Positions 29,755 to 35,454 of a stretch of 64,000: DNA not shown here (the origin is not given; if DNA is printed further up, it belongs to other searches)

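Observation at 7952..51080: A 43-kb glycan-utilisation-like locus is dominated by seven giant secreted proteins (about 9,850 aa in total)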

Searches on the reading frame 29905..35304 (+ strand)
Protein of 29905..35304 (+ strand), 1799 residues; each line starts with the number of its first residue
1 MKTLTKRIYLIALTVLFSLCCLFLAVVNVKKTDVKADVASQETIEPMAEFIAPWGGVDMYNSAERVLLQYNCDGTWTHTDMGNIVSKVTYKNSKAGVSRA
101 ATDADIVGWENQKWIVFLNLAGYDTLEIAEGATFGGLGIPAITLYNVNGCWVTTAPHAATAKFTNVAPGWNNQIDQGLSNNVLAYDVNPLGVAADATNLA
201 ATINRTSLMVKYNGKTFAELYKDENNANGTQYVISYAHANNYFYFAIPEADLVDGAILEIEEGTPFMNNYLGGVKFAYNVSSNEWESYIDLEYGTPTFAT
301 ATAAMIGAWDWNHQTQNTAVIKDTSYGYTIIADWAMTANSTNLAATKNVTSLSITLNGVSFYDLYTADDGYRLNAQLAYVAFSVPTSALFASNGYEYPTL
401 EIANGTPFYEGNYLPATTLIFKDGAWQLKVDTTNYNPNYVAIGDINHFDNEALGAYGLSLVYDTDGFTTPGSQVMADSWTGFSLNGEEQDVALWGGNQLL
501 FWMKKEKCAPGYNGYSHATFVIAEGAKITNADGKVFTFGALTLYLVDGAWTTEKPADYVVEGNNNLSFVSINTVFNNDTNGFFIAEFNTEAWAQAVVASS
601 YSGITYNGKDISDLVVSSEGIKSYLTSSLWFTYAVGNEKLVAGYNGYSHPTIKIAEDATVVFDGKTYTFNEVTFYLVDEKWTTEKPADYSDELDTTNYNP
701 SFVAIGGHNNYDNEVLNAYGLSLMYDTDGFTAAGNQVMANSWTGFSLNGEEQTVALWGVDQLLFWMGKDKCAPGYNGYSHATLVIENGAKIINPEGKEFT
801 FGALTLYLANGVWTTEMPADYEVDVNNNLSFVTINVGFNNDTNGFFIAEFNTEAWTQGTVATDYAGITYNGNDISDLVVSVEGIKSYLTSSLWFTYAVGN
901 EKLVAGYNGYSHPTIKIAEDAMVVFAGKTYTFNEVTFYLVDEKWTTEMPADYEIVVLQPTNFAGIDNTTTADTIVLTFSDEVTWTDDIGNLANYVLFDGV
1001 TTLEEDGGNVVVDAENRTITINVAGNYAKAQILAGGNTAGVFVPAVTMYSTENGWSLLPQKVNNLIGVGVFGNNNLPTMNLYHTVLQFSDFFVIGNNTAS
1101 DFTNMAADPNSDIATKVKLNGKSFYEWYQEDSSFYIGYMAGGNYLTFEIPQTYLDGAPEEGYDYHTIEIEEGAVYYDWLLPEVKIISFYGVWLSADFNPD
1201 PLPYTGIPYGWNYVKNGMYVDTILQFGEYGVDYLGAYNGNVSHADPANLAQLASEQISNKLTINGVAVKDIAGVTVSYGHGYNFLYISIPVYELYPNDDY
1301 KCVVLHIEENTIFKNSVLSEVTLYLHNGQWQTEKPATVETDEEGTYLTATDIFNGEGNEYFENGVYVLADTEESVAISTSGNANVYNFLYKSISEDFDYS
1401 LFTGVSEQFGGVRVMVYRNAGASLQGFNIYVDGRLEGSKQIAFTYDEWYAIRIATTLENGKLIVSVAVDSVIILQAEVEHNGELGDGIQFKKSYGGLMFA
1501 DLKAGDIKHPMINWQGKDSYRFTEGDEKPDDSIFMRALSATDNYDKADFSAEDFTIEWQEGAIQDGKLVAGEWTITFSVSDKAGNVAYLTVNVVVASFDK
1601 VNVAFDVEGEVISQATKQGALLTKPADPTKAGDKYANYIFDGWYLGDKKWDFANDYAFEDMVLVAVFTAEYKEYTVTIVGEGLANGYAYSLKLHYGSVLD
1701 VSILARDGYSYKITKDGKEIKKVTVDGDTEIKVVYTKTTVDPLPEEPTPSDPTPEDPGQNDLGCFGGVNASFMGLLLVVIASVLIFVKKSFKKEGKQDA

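Call 5: search_protein_families(library=pfam, proteins=[window:29905-35304:+], max_evalue=0.01)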
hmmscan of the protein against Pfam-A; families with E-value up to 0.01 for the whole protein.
window:29905-35304:+ (1799 aa): 1 family
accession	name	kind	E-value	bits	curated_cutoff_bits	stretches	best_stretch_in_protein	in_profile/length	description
PF09479.16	Flg_new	-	6.9e-09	36.1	27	1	1602-1665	2-64/65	Listeria-Bacteroides repeat domain (List_Bact_rpt)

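Call 17: find_homologous_proteins(query=window:29905-35304:+, max_evalue=0.00001)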
Query window:29905-35304:+ (1799 aa): 57 proteins with E <= 0.00001 among 8000 candidates.
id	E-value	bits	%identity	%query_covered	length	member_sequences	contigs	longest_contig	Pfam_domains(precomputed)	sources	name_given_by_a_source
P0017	0.0e+0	1979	54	66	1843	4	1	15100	-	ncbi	-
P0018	0.0e+0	1900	52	66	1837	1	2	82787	PF09479.17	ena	-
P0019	0.0e+0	1729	56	51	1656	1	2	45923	PF09479.17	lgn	-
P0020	0.0e+0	1571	53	63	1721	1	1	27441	-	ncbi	-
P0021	0.0e+0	1564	56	57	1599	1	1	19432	-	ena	-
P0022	0.0e+0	1553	48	71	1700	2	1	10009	-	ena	-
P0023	0.0e+0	1537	55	57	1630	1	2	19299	PF09479.17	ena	-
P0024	0.0e+0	1532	51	63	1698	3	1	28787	PF09479.17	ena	-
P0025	0.0e+0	1461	55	52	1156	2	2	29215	-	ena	-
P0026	0.0e+0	1446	54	52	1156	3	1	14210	-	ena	-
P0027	0.0e+0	1297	35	51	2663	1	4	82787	-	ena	-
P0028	0.0e+0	1272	39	45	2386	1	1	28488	-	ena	-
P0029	0.0e+0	1254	48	42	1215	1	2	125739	PF09479.17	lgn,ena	-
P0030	2.4e-291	988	40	36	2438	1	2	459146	-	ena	-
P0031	1.1e-289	983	51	36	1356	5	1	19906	PF09479.17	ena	-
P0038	1.3e-269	916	33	44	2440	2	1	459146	PF00149.34,PF13472.13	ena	-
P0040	3.8e-258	878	37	46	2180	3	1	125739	PF00149.34,PF13472.13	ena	-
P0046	1.6e-235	803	47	44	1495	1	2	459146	-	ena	-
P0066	2.4e-108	381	43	22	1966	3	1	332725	PF00149.34,PF13472.13,PF00657.29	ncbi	-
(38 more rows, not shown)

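Call 19: find_encoding_contigs(protein=P0038, flank=10000, max_places=3)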
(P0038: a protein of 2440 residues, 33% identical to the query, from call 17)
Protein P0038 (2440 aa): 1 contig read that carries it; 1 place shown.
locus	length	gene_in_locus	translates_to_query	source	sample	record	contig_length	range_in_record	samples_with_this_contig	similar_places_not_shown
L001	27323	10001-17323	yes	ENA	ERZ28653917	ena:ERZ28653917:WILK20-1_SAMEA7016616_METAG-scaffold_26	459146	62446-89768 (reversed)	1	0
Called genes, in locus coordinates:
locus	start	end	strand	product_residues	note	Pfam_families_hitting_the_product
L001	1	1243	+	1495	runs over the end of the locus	-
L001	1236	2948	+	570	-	PF13350:Y_phosphatase3, PF03162:Y_phosphatase2 (weak)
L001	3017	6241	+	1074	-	-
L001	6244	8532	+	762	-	-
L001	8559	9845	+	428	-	PF13472:Lipase_GDSL_2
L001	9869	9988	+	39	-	-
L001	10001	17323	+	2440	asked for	PF00149:Metallophos (faint), PF13472:Lipase_GDSL_2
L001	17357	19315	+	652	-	PF01301:Glyco_hydro_35 (faint), PF02449:Glyco_hydro_42, PF08532:Glyco_hydro_42M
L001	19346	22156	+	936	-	PF17132:Glyco_hydro_106 (weak)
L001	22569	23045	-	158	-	PF02082:Rrf2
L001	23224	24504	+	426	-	PF01053:Cys_Met_Meta_PP, PF00155:Aminotran_1_2, PF01041:DegT_DnrJ_EryC1, PF02347:GDC-P (weak), PF00266:Aminotran_5 (weak)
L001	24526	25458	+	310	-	PF00291:PALP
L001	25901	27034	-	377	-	PF14659:Phage_int_SAM_3, PF00589:Phage_integrase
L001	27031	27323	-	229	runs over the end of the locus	-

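Call 20: find_encoding_contigs(protein=P0066, flank=10000, max_places=3)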
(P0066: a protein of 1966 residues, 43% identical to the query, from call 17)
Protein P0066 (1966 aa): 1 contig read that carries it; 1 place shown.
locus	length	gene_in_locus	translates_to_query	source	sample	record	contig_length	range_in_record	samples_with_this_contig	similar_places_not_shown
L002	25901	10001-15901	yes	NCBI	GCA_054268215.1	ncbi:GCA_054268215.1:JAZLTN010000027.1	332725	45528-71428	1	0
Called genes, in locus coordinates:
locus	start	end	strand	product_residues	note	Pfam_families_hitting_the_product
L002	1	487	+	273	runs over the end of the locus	PF00106:adh_short, PF08659:KR, PF13561:adh_short_C2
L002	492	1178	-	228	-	-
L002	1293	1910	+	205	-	-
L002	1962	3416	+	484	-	PF00478:IMPDH, PF03060:NMO (faint), PF00571:CBS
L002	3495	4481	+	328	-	PF02540:NAD_synthase, PF01171:ATP_bind_3 (weak), PF03054:tRNA_Me_trans (faint), PF00958:GMP_synt_C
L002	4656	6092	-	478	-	PF19553:DUF6076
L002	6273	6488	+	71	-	-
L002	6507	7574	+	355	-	PF14657:Arm-DNA-bind_4, PF14659:Phage_int_SAM_3, PF00589:Phage_integrase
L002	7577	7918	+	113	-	PF21983:NikA-like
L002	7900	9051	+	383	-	PF13481:AAA_25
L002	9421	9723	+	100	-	-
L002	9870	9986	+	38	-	-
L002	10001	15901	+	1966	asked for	PF00149:Metallophos (faint), PF00657:Lipase_GDSL (weak), PF13472:Lipase_GDSL_2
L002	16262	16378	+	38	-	-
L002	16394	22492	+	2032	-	-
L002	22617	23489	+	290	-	PF12833:HTH_18, PF00165:HTH_AraC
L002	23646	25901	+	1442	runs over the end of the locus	PF09479:Flg_new (weak)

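Call 28: find_encoding_contigs(protein=P0046, flank=10000, max_places=2)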
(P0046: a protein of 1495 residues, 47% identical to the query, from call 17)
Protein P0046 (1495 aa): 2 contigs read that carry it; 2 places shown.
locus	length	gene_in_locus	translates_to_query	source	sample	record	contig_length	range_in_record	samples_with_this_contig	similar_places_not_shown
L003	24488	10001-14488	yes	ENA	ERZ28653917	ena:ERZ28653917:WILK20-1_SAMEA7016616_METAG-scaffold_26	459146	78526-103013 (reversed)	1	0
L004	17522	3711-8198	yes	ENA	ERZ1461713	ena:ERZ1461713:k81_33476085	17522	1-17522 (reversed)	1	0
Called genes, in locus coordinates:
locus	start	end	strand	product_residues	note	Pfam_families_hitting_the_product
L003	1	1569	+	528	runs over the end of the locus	PF01547:SBP_bac_1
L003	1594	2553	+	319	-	PF00528:BPD_transp_1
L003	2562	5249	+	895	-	-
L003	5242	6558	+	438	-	-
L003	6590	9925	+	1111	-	-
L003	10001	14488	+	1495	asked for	-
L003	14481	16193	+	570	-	PF13350:Y_phosphatase3, PF03162:Y_phosphatase2 (weak)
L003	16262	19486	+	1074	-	-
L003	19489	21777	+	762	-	-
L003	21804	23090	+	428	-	PF13472:Lipase_GDSL_2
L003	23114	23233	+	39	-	-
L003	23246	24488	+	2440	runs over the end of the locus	PF00149:Metallophos (faint), PF13472:Lipase_GDSL_2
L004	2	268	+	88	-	?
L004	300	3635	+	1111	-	-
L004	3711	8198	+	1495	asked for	-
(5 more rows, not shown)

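Call 29: find_encoding_contigs(protein=P0030, flank=10000, max_places=2)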
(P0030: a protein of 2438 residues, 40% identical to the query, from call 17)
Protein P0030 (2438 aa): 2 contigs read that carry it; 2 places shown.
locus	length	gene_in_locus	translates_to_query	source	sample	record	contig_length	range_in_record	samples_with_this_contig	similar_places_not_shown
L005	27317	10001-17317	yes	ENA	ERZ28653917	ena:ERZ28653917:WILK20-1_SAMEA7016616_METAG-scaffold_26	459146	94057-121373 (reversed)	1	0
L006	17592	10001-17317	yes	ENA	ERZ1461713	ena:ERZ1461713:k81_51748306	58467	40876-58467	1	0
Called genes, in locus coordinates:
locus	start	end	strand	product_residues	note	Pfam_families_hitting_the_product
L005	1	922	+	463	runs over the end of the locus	PF00206:Lyase_1, PF10415:FumaraseC_C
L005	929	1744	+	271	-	PF00702:Hydrolase, PF13344:Hydrolase_6, PF13419:HAD_2, PF13242:Hydrolase_like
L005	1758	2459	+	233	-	PF01522:Polysacc_deac_1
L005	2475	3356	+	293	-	PF00294:PfkB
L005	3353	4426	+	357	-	-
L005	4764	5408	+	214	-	PF24894:Hexapep_GlmU (faint), PF00132:Hexapep (weak), PF25084:LbH_EIF2B, PF00132:Hexapep, PF25087:GMPPB_C (weak), PF00132:Hexapep, PF14602:Hexapep_2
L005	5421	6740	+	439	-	PF02878:PGM_PMM_I, PF02879:PGM_PMM_II, PF02880:PGM_PMM_III, PF00408:PGM_PMM_IV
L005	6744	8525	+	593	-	PF13522:GATase_6, PF13537:GATase_7, PF01380:SIS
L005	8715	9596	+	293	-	PF12833:HTH_18, PF00165:HTH_AraC (weak)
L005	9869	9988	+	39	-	-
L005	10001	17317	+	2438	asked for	-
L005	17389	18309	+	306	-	PF00528:BPD_transp_1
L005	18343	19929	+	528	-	PF01547:SBP_bac_1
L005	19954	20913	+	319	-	PF00528:BPD_transp_1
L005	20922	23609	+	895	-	-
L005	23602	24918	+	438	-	-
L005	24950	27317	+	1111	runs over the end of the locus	-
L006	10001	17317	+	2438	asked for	-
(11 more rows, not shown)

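Call 78: search_protein_families(library=ncbifam, proteins=[window:29905-35304:+], max_evalue=10)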
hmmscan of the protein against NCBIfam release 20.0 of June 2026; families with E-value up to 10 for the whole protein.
window:29905-35304:+ (1799 aa): 0 families
